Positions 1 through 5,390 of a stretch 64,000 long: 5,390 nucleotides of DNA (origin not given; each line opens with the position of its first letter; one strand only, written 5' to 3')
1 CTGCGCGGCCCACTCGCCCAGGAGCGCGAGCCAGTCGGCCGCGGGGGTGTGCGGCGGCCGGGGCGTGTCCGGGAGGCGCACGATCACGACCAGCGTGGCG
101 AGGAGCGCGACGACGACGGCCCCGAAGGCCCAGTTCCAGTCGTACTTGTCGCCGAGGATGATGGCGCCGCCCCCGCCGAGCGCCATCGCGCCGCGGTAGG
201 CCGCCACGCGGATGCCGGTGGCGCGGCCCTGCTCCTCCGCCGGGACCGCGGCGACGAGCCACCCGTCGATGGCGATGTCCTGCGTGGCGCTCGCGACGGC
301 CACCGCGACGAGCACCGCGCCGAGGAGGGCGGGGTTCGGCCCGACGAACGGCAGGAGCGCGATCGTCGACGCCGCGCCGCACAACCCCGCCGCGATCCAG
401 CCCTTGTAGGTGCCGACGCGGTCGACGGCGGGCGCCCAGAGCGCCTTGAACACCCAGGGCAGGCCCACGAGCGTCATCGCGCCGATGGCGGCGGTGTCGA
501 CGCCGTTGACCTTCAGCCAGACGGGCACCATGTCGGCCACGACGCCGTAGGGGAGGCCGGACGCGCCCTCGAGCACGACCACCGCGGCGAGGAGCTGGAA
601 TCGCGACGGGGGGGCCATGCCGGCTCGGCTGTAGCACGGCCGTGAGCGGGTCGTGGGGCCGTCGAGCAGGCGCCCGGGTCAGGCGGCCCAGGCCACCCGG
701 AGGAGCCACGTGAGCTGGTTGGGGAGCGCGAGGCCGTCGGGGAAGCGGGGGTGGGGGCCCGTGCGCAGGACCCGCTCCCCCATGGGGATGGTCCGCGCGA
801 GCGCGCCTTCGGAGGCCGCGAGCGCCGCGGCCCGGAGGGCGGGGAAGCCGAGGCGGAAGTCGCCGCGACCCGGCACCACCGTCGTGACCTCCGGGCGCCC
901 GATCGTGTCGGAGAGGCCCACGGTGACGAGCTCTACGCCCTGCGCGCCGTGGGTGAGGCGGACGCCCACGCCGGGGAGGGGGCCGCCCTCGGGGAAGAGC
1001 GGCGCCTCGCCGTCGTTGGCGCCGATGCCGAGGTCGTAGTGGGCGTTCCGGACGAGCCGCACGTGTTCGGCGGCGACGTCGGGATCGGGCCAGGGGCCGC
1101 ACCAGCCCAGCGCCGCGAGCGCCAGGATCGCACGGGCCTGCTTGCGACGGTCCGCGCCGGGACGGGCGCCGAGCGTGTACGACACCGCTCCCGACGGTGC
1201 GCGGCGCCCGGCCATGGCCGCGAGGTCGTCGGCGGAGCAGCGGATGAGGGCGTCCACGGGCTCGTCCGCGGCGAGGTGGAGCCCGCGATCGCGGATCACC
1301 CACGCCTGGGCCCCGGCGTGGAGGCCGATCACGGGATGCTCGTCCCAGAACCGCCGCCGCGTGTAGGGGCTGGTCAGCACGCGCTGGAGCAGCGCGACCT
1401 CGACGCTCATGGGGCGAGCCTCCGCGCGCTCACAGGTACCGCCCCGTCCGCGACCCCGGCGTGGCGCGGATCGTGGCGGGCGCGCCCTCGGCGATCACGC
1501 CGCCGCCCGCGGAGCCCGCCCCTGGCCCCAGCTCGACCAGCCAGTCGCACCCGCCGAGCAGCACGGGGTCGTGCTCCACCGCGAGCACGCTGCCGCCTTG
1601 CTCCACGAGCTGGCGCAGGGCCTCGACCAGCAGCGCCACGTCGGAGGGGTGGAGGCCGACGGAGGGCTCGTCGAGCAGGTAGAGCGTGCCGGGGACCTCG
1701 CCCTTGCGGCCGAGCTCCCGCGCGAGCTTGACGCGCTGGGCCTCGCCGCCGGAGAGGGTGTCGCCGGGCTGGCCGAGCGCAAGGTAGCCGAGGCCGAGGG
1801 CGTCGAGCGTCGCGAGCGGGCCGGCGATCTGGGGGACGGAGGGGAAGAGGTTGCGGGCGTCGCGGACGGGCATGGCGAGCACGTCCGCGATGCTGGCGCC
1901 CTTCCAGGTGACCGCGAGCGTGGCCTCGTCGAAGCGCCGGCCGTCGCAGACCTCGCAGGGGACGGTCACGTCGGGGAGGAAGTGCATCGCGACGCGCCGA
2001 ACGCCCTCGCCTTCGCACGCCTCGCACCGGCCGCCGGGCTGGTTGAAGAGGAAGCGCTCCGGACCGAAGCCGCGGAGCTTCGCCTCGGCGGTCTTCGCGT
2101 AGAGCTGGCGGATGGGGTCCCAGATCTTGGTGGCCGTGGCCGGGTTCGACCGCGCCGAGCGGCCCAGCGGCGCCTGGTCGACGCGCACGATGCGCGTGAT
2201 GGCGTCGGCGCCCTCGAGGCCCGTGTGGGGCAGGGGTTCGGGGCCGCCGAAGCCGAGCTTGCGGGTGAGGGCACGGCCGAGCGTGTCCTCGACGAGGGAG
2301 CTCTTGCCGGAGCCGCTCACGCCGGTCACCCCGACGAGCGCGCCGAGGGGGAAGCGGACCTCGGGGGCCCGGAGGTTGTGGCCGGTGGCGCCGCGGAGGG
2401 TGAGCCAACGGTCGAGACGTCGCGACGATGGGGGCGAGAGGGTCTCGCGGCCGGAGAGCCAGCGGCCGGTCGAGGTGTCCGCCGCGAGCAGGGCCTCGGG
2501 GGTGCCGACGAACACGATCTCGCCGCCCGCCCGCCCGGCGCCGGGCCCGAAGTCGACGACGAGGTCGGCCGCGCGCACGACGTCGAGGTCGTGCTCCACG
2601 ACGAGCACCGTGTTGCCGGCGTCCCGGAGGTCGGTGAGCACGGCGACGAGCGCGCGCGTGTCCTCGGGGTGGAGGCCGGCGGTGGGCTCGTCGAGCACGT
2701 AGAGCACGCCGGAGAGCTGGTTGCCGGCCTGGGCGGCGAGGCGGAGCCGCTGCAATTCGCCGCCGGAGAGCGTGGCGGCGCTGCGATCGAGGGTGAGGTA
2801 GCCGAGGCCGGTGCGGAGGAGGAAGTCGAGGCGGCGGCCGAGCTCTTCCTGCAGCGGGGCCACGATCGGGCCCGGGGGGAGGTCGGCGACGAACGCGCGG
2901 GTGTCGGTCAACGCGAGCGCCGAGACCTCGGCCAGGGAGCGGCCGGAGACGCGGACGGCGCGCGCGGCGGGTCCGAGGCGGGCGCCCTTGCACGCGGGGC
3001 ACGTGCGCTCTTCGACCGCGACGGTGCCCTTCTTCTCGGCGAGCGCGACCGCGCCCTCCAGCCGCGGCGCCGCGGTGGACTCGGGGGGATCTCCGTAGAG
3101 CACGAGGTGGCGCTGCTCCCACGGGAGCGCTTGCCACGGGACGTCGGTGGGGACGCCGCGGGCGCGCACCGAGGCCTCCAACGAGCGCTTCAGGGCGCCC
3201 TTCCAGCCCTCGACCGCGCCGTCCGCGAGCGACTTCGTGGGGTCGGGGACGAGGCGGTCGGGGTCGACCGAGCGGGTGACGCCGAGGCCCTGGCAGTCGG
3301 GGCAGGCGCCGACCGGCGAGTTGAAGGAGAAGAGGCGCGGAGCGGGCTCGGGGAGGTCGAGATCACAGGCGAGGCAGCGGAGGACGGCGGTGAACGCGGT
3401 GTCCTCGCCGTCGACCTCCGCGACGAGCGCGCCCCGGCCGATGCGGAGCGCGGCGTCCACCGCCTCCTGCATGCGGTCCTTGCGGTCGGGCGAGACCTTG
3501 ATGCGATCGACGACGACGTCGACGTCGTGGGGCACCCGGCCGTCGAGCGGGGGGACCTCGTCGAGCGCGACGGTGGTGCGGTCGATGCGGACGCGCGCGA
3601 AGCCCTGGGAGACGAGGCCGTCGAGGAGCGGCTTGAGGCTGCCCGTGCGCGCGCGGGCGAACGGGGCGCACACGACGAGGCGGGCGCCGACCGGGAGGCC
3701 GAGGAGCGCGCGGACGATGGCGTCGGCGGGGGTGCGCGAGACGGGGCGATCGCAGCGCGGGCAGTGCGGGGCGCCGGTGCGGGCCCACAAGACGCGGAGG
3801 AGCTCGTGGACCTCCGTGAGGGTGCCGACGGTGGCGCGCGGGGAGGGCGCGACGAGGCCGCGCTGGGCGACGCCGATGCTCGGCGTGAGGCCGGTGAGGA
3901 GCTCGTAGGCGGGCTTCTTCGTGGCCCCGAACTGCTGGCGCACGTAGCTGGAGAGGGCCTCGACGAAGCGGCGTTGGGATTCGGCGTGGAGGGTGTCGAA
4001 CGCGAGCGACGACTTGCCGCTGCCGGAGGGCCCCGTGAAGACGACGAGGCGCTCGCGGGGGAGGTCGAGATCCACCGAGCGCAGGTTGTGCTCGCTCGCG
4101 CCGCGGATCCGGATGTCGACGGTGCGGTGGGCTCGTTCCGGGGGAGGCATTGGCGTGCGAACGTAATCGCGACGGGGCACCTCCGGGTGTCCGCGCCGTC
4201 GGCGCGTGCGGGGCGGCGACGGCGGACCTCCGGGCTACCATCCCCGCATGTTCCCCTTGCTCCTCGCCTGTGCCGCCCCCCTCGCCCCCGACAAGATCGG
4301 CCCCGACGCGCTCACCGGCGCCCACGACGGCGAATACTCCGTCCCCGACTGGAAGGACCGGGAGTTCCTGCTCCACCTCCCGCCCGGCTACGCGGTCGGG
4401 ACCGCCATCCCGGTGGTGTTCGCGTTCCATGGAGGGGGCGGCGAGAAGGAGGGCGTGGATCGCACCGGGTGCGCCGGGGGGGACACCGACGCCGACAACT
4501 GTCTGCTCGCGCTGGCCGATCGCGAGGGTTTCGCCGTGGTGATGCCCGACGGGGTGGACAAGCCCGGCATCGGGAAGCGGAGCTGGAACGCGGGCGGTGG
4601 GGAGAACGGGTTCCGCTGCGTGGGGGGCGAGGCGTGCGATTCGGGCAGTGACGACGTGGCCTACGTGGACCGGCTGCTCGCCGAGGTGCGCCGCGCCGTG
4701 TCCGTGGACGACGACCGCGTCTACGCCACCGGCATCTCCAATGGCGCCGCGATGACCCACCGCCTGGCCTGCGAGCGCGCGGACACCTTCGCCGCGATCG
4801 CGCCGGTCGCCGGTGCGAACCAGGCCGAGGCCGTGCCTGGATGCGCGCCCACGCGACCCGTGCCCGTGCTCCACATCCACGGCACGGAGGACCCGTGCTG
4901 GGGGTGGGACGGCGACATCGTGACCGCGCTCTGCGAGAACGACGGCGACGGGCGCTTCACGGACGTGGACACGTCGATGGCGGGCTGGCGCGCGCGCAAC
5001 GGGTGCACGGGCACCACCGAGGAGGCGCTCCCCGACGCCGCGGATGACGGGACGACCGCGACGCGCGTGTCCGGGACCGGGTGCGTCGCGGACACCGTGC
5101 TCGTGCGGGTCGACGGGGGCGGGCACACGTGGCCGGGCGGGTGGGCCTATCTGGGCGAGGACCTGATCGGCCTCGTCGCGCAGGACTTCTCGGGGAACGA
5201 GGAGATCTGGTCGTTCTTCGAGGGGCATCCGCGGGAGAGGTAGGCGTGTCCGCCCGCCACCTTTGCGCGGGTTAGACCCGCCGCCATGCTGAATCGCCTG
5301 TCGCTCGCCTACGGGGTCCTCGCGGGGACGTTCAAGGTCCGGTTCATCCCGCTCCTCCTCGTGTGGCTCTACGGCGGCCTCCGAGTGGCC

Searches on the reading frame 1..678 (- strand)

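Call 42: search_protein_families(library=pfam, proteins=[window:1-678:-], max_evalue=0.001)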
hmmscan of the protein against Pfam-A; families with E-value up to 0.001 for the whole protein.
window:1-678:- (226 aa): 2 families
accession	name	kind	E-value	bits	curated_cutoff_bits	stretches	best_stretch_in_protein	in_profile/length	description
PF07690.21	MFS_1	-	5.6e-15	55.5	33.4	1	58-213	27-183/347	Major Facilitator Superfamily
PF13000.13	Acatn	-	4.2e-07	29.3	23.7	1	33-95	5-74/546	Acetyl-coenzyme A transporter 1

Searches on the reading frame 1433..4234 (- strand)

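Call 42: search_protein_families(library=pfam, proteins=[window:1433-4234:-], max_evalue=0.001)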
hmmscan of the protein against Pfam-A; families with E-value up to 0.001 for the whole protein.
window:1433-4234:- (934 aa): 14 families
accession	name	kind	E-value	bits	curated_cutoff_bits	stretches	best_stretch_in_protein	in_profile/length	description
PF17760.6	UvrA_inter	-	1.2e-25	90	23.3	1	171-273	4-106/109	UvrA interaction domain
PF00005.33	ABC_tran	-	1.1e-16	62.1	25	0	51-78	1-28/137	ABC transporter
PF17755.6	UvrA_DNA-bind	-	1.1e-12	48.6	23.2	1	324-386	1-67/110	UvrA DNA-binding domain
PF13304.12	AAA_21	-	1.4e-10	42.2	27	0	848-893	258-303/304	AAA domain, putative AbiEii toxin, Type IV TA system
PF02463.25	SMC_N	-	3.4e-07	30.4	40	0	364-559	135-208/220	RecF/RecN/SMC N terminal domain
PF20703.3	nSTAND1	-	4.5e-07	30.3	27.1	0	632-666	34-60/379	Novel STAND NTPase 1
PF13555.12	AAA_29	-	2.5e-06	27.6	27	0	54-77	15-38/61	P-loop containing region of AAA domain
PF13191.12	AAA_16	-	8.4e-06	26.8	32.6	0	60-92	23-62/167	AAA ATPase domain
PF00684.25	DnaJ_CXXCXGXG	-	1.1e-05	26.1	32.7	0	735-766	16-50/65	DnaJ central domain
PF14258.12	DUF4350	-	0.00012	22.9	30.4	0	508-571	38-96/181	Domain of unknown function (DUF4350)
PF13481.12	AAA_25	-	0.00023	21.3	27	0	47-82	18-54/195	AAA domain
PF03193.22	RsgA_GTPase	-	0.00029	21.1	30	0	48-85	94-129/174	RsgA GTPase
PF13671.12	AAA_33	-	0.00053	20.8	27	0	63-95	1-29/143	AAA domain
PF13175.12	AAA_15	-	0.0008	19.6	32.1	0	503-542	323-362/374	AAA ATPase domain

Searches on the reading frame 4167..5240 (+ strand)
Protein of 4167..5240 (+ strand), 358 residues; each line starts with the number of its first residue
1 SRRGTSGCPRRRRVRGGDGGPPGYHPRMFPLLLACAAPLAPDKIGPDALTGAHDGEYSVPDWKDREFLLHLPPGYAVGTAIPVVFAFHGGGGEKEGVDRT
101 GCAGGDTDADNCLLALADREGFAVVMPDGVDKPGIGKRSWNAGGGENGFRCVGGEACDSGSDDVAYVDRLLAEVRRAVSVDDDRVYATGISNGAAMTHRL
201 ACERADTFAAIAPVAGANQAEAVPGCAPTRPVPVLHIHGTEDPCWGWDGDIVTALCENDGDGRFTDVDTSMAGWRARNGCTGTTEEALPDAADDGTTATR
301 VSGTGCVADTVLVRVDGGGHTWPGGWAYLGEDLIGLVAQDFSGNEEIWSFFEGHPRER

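Call 42: search_protein_families(library=pfam, proteins=[window:4167-5240:+], max_evalue=0.001)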
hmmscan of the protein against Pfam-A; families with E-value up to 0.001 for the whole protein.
window:4167-5240:+ (358 aa): 3 families
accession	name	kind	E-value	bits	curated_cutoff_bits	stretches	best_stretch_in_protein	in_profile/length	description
PF10503.15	Esterase_PHB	-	6.9e-08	32.4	23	1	67-222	3-136/219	Esterase PHB depolymerase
PF00756.26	Esterase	-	4.9e-06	26.9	22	1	64-254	7-174/251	Putative esterase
PF00326.27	Peptidase_S9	-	0.00078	19.4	22.6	0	162-216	47-97/213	Prolyl oligopeptidase family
